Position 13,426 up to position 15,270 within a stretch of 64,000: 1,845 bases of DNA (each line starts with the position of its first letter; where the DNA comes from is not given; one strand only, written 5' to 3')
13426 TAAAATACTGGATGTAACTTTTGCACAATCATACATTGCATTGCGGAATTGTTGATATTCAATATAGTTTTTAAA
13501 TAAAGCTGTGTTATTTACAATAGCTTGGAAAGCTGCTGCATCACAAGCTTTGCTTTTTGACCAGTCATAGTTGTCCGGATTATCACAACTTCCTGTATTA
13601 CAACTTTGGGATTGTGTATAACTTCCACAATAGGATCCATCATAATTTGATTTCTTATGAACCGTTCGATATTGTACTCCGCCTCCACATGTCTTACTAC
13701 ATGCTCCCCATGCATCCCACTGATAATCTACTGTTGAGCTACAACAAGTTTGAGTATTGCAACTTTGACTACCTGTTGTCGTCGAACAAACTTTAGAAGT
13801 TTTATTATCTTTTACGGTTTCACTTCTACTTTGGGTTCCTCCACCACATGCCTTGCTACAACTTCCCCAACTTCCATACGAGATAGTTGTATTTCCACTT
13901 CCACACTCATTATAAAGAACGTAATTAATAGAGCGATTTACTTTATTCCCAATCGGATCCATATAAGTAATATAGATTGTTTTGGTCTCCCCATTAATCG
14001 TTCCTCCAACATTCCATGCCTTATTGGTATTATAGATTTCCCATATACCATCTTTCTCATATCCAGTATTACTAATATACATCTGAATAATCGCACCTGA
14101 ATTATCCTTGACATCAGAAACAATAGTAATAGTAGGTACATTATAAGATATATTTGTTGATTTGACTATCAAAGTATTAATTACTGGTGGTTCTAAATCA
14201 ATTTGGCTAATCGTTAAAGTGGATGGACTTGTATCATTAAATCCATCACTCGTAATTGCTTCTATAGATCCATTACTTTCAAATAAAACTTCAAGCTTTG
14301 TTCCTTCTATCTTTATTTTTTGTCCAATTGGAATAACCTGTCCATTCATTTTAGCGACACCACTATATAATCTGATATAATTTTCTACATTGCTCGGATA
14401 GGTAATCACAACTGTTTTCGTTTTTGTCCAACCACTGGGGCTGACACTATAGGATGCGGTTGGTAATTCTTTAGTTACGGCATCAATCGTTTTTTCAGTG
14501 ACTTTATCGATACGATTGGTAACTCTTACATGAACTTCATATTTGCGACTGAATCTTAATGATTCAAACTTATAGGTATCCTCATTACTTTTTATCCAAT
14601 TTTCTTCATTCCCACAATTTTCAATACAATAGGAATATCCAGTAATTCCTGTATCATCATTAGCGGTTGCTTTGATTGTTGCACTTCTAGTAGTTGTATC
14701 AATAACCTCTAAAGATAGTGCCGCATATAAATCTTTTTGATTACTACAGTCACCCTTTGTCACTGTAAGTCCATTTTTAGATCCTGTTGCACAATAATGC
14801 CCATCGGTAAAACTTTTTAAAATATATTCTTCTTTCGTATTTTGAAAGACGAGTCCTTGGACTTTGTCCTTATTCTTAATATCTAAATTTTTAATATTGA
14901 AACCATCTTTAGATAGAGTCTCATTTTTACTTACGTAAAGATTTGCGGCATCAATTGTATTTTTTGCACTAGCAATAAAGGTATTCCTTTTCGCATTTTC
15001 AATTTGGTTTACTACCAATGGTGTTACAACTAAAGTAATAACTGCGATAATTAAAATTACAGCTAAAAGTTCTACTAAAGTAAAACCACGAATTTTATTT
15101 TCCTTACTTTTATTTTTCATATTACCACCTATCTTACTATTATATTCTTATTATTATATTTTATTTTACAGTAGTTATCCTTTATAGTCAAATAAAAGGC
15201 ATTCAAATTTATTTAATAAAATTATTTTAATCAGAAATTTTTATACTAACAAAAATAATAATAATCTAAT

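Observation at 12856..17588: Giant type IV pilin-like proteins carrying two thrombospondin type-1 repeats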

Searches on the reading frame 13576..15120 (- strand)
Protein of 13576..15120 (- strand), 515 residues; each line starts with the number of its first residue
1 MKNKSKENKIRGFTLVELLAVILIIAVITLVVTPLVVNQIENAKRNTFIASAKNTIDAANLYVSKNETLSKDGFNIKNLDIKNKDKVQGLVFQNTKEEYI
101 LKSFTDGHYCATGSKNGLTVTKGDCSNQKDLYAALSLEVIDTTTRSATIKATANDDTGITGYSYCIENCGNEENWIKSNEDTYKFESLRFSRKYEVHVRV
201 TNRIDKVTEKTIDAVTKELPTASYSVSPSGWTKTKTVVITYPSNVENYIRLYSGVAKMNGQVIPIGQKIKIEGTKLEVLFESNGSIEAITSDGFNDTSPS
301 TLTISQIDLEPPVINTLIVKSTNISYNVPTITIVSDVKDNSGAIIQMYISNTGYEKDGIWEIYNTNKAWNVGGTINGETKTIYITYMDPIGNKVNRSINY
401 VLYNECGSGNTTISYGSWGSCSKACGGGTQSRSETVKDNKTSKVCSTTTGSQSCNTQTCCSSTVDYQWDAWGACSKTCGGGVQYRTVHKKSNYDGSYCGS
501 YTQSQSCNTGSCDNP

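Call 59: search_dna_similar(query=window:13576-15120:-, collection=phages, mode=protein, max_evalue=0.001, max_rows=15)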
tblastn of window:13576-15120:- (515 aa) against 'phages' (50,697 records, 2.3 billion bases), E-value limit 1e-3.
No match.
